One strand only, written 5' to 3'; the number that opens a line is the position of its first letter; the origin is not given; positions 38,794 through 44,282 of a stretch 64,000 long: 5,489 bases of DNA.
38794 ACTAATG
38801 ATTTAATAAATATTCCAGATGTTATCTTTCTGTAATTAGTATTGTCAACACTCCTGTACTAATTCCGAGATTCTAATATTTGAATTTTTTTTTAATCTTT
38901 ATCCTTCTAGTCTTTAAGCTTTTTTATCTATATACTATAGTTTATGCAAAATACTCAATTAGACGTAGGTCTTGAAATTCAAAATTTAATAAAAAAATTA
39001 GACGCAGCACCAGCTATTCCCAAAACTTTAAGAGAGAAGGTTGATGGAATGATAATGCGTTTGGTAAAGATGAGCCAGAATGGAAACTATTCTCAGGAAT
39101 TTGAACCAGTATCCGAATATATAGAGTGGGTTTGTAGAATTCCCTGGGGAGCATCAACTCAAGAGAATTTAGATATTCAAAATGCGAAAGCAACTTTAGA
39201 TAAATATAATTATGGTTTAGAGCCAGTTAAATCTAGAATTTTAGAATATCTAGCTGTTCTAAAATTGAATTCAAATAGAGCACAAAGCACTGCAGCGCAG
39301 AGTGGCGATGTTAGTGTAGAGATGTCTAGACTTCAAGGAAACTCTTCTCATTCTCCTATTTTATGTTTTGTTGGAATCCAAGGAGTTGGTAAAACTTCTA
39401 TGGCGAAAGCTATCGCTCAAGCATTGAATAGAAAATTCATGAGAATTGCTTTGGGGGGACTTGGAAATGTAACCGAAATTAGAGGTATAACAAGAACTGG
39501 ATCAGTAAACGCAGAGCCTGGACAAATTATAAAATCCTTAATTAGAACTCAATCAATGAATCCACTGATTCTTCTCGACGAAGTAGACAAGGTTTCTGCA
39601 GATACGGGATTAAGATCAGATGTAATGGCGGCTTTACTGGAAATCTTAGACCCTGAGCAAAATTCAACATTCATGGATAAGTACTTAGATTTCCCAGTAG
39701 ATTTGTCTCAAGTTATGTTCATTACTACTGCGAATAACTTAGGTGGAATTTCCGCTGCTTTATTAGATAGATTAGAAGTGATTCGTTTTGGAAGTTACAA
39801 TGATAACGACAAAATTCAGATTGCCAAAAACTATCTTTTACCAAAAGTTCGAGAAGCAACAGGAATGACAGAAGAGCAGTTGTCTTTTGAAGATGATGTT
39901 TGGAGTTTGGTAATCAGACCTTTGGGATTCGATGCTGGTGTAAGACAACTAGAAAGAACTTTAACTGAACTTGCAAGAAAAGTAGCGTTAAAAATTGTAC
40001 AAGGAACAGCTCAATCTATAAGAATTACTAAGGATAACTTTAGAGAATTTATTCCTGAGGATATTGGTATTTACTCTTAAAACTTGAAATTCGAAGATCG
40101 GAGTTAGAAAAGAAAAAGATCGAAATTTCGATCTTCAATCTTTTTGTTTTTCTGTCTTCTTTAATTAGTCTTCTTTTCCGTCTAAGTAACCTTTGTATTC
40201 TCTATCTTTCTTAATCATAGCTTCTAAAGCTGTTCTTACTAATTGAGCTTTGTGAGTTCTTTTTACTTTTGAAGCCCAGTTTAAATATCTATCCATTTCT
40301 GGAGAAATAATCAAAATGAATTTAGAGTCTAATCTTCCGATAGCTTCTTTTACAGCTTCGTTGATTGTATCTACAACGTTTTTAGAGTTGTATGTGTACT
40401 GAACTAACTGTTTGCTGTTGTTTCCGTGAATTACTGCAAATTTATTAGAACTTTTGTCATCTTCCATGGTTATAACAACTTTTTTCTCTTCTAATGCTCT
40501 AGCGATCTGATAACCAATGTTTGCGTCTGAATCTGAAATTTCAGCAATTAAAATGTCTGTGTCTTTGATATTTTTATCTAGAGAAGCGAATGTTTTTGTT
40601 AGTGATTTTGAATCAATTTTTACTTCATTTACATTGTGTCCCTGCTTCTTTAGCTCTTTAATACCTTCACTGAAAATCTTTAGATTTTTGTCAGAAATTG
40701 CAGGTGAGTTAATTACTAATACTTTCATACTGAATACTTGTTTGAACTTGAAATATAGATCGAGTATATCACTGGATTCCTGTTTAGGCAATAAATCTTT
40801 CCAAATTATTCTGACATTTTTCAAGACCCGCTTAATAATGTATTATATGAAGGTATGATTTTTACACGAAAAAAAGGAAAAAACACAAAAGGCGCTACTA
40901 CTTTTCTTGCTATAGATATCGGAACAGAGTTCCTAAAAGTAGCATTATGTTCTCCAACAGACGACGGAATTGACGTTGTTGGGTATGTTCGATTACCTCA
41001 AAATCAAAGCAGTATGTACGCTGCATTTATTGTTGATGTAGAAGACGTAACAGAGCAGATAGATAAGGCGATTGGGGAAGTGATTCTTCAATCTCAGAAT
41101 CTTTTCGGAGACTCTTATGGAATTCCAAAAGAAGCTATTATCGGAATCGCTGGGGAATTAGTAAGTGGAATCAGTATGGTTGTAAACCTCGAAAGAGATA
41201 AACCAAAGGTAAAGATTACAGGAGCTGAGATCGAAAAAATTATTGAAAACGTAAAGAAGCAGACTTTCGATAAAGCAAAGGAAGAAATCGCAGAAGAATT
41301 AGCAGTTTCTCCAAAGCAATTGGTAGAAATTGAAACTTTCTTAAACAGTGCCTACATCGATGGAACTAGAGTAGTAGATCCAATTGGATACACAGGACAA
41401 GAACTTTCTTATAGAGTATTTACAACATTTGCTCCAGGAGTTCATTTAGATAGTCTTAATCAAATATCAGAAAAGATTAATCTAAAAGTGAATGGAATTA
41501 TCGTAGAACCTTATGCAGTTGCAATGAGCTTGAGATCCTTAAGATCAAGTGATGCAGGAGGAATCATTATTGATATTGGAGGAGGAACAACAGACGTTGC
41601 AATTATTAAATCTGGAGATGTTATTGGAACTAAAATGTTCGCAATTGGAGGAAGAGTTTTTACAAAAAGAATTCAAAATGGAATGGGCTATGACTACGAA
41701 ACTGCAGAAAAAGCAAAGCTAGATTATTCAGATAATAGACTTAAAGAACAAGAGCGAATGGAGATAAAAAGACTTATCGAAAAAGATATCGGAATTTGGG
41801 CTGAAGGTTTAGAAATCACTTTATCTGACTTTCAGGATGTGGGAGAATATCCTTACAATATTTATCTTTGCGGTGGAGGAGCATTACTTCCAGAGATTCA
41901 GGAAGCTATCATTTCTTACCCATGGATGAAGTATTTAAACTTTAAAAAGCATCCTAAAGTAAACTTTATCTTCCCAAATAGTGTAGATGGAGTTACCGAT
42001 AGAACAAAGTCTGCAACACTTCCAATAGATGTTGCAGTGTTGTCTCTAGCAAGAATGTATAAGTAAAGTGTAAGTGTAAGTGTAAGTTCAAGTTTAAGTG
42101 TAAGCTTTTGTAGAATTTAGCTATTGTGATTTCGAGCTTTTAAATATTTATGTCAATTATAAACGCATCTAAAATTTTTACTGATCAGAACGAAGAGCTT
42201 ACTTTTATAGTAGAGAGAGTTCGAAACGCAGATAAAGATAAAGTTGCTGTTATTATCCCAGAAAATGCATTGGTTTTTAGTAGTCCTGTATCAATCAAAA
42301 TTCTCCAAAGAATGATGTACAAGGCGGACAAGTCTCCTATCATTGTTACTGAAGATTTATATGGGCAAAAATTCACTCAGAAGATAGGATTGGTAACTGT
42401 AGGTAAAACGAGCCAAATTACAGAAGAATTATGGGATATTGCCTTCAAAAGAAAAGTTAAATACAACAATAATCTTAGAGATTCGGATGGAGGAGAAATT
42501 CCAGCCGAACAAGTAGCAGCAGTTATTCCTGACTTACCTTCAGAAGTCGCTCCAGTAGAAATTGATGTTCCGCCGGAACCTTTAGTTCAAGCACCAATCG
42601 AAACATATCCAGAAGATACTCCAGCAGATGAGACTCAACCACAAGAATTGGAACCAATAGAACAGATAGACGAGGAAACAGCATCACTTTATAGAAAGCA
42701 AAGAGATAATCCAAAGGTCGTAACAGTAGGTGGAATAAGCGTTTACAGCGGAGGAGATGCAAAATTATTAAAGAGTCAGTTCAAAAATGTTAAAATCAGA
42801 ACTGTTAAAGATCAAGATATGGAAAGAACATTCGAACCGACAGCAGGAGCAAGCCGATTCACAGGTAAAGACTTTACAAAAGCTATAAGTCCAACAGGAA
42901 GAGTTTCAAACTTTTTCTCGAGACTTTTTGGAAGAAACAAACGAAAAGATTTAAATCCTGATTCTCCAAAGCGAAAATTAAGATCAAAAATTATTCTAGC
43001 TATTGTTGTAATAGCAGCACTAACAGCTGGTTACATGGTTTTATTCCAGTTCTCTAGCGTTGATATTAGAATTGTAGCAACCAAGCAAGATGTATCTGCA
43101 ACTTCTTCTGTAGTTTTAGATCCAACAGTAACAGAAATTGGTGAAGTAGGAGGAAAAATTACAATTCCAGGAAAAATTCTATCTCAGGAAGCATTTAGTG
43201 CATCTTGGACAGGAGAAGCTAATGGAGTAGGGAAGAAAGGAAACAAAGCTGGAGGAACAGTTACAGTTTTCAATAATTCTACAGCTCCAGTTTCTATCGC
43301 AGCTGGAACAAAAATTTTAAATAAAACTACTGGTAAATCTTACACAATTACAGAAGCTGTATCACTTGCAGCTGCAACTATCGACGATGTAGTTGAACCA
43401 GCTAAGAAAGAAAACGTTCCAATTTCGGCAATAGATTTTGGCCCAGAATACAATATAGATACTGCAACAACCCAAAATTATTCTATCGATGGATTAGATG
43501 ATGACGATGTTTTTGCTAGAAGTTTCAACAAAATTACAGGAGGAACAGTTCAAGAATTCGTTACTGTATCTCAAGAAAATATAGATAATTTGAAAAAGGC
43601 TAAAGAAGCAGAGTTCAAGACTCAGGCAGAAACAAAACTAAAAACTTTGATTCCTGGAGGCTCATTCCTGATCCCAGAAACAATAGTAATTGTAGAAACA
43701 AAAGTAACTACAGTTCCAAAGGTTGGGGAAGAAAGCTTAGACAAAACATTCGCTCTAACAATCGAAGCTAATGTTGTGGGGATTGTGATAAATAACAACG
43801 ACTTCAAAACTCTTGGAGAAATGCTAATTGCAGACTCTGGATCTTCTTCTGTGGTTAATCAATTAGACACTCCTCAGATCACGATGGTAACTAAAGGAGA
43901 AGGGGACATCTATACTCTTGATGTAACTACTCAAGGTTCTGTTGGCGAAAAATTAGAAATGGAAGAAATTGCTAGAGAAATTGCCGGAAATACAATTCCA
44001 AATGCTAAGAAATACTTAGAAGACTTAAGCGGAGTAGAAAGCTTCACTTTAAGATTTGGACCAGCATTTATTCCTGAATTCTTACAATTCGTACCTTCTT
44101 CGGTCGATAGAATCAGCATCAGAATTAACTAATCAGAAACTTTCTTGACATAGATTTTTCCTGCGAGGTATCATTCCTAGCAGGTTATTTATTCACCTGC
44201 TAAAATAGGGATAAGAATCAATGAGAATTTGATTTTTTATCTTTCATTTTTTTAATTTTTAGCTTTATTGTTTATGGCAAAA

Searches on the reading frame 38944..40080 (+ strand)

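Call 8: search_protein_families(library=pfam, proteins=[window:38944-40080:+], max_evalue=0.001)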
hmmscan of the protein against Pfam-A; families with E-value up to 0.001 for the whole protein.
window:38944-40080:+ (378 aa): 5 families
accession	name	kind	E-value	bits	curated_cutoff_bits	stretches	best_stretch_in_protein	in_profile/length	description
PF00004.35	AAA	-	6.5e-21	75.6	21.2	1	140-281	1-127/131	ATPase family associated with various cellular activities (AAA)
PF22667.2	Lon_lid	-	3.8e-12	46.1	27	1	304-356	1-54/57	Lon protease AAA+ ATPase lid domain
PF07724.20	AAA_2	-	4e-09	37.2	27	1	141-264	7-124/166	AAA domain (Cdc48 subfamily)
PF07728.20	AAA_5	-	6.6e-08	33.1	22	1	140-277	2-139/139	AAA domain (dynein-related subfamily)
PF13401.12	AAA_22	-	7.6e-05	23.5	27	1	136-237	4-110/130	AAA domain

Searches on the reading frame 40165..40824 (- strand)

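Call 8: search_protein_families(library=pfam, proteins=[window:40165-40824:-], max_evalue=0.001)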
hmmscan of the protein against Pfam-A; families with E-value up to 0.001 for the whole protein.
window:40165-40824:- (219 aa): 0 families

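Call 90: search_protein_families(library=pfam, proteins=[window:40165-40824:-], max_evalue=0.01)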
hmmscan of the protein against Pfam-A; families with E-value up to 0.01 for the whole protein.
window:40165-40824:- (219 aa): 1 family
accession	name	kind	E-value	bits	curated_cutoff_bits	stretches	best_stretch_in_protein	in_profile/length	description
PF19434.4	OPA1_C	-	0.0062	16.3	25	1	72-216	51-196/345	Dynamin-like GTPase OPA1 C-terminal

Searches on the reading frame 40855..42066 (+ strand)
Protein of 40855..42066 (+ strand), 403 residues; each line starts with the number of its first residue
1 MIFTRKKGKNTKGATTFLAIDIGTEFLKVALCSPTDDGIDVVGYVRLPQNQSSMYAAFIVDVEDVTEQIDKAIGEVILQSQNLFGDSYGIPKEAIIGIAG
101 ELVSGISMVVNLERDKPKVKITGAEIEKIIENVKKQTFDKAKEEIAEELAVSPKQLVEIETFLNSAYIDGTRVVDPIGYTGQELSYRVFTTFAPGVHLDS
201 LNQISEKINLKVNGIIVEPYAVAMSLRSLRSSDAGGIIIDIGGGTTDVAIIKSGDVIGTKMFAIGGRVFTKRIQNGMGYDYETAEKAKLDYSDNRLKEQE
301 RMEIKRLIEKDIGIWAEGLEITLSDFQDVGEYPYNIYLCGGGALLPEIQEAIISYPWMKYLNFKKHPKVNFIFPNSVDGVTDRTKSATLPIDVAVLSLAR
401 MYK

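Call 8: search_protein_families(library=pfam, proteins=[window:40855-42066:+], max_evalue=0.001)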
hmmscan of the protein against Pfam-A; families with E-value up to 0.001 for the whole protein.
window:40855-42066:+ (403 aa): 6 families
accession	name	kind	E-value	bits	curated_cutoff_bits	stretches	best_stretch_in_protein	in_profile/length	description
PF14450.12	FtsA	-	2.4e-12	47.8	31.8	1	238-352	2-99/127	Cell division protein FtsA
PF11104.14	PilM_2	-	2.9e-10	40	27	1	203-352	143-294/340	Type IV pilus assembly protein PilM;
PF06723.19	MreB_Mbl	-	2.8e-08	33.4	27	1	216-294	127-211/327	MreB/Mbl protein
PF06277.17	EutA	-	1.1e-06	28.2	27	1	238-273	147-182/475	Ethanolamine utilisation protein EutA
PF08841.16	DDR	-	9.6e-06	25.3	24.6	1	202-288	101-188/328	Diol dehydratase reactivase ATPase-like domain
PF02541.22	Ppx-GppA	-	0.00029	20.8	27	1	219-287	97-165/285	Ppx/GppA phosphatase family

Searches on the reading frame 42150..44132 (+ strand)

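Call 8: search_protein_families(library=pfam, proteins=[window:42150-44132:+], max_evalue=0.001)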
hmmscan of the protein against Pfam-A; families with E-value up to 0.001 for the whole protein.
window:42150-44132:+ (660 aa): 1 family
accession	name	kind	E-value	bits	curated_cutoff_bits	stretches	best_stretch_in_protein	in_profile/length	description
PF21110.3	GlxA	-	1.8e-05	25.7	27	1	366-453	1-94/105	GlxA beta barrel domain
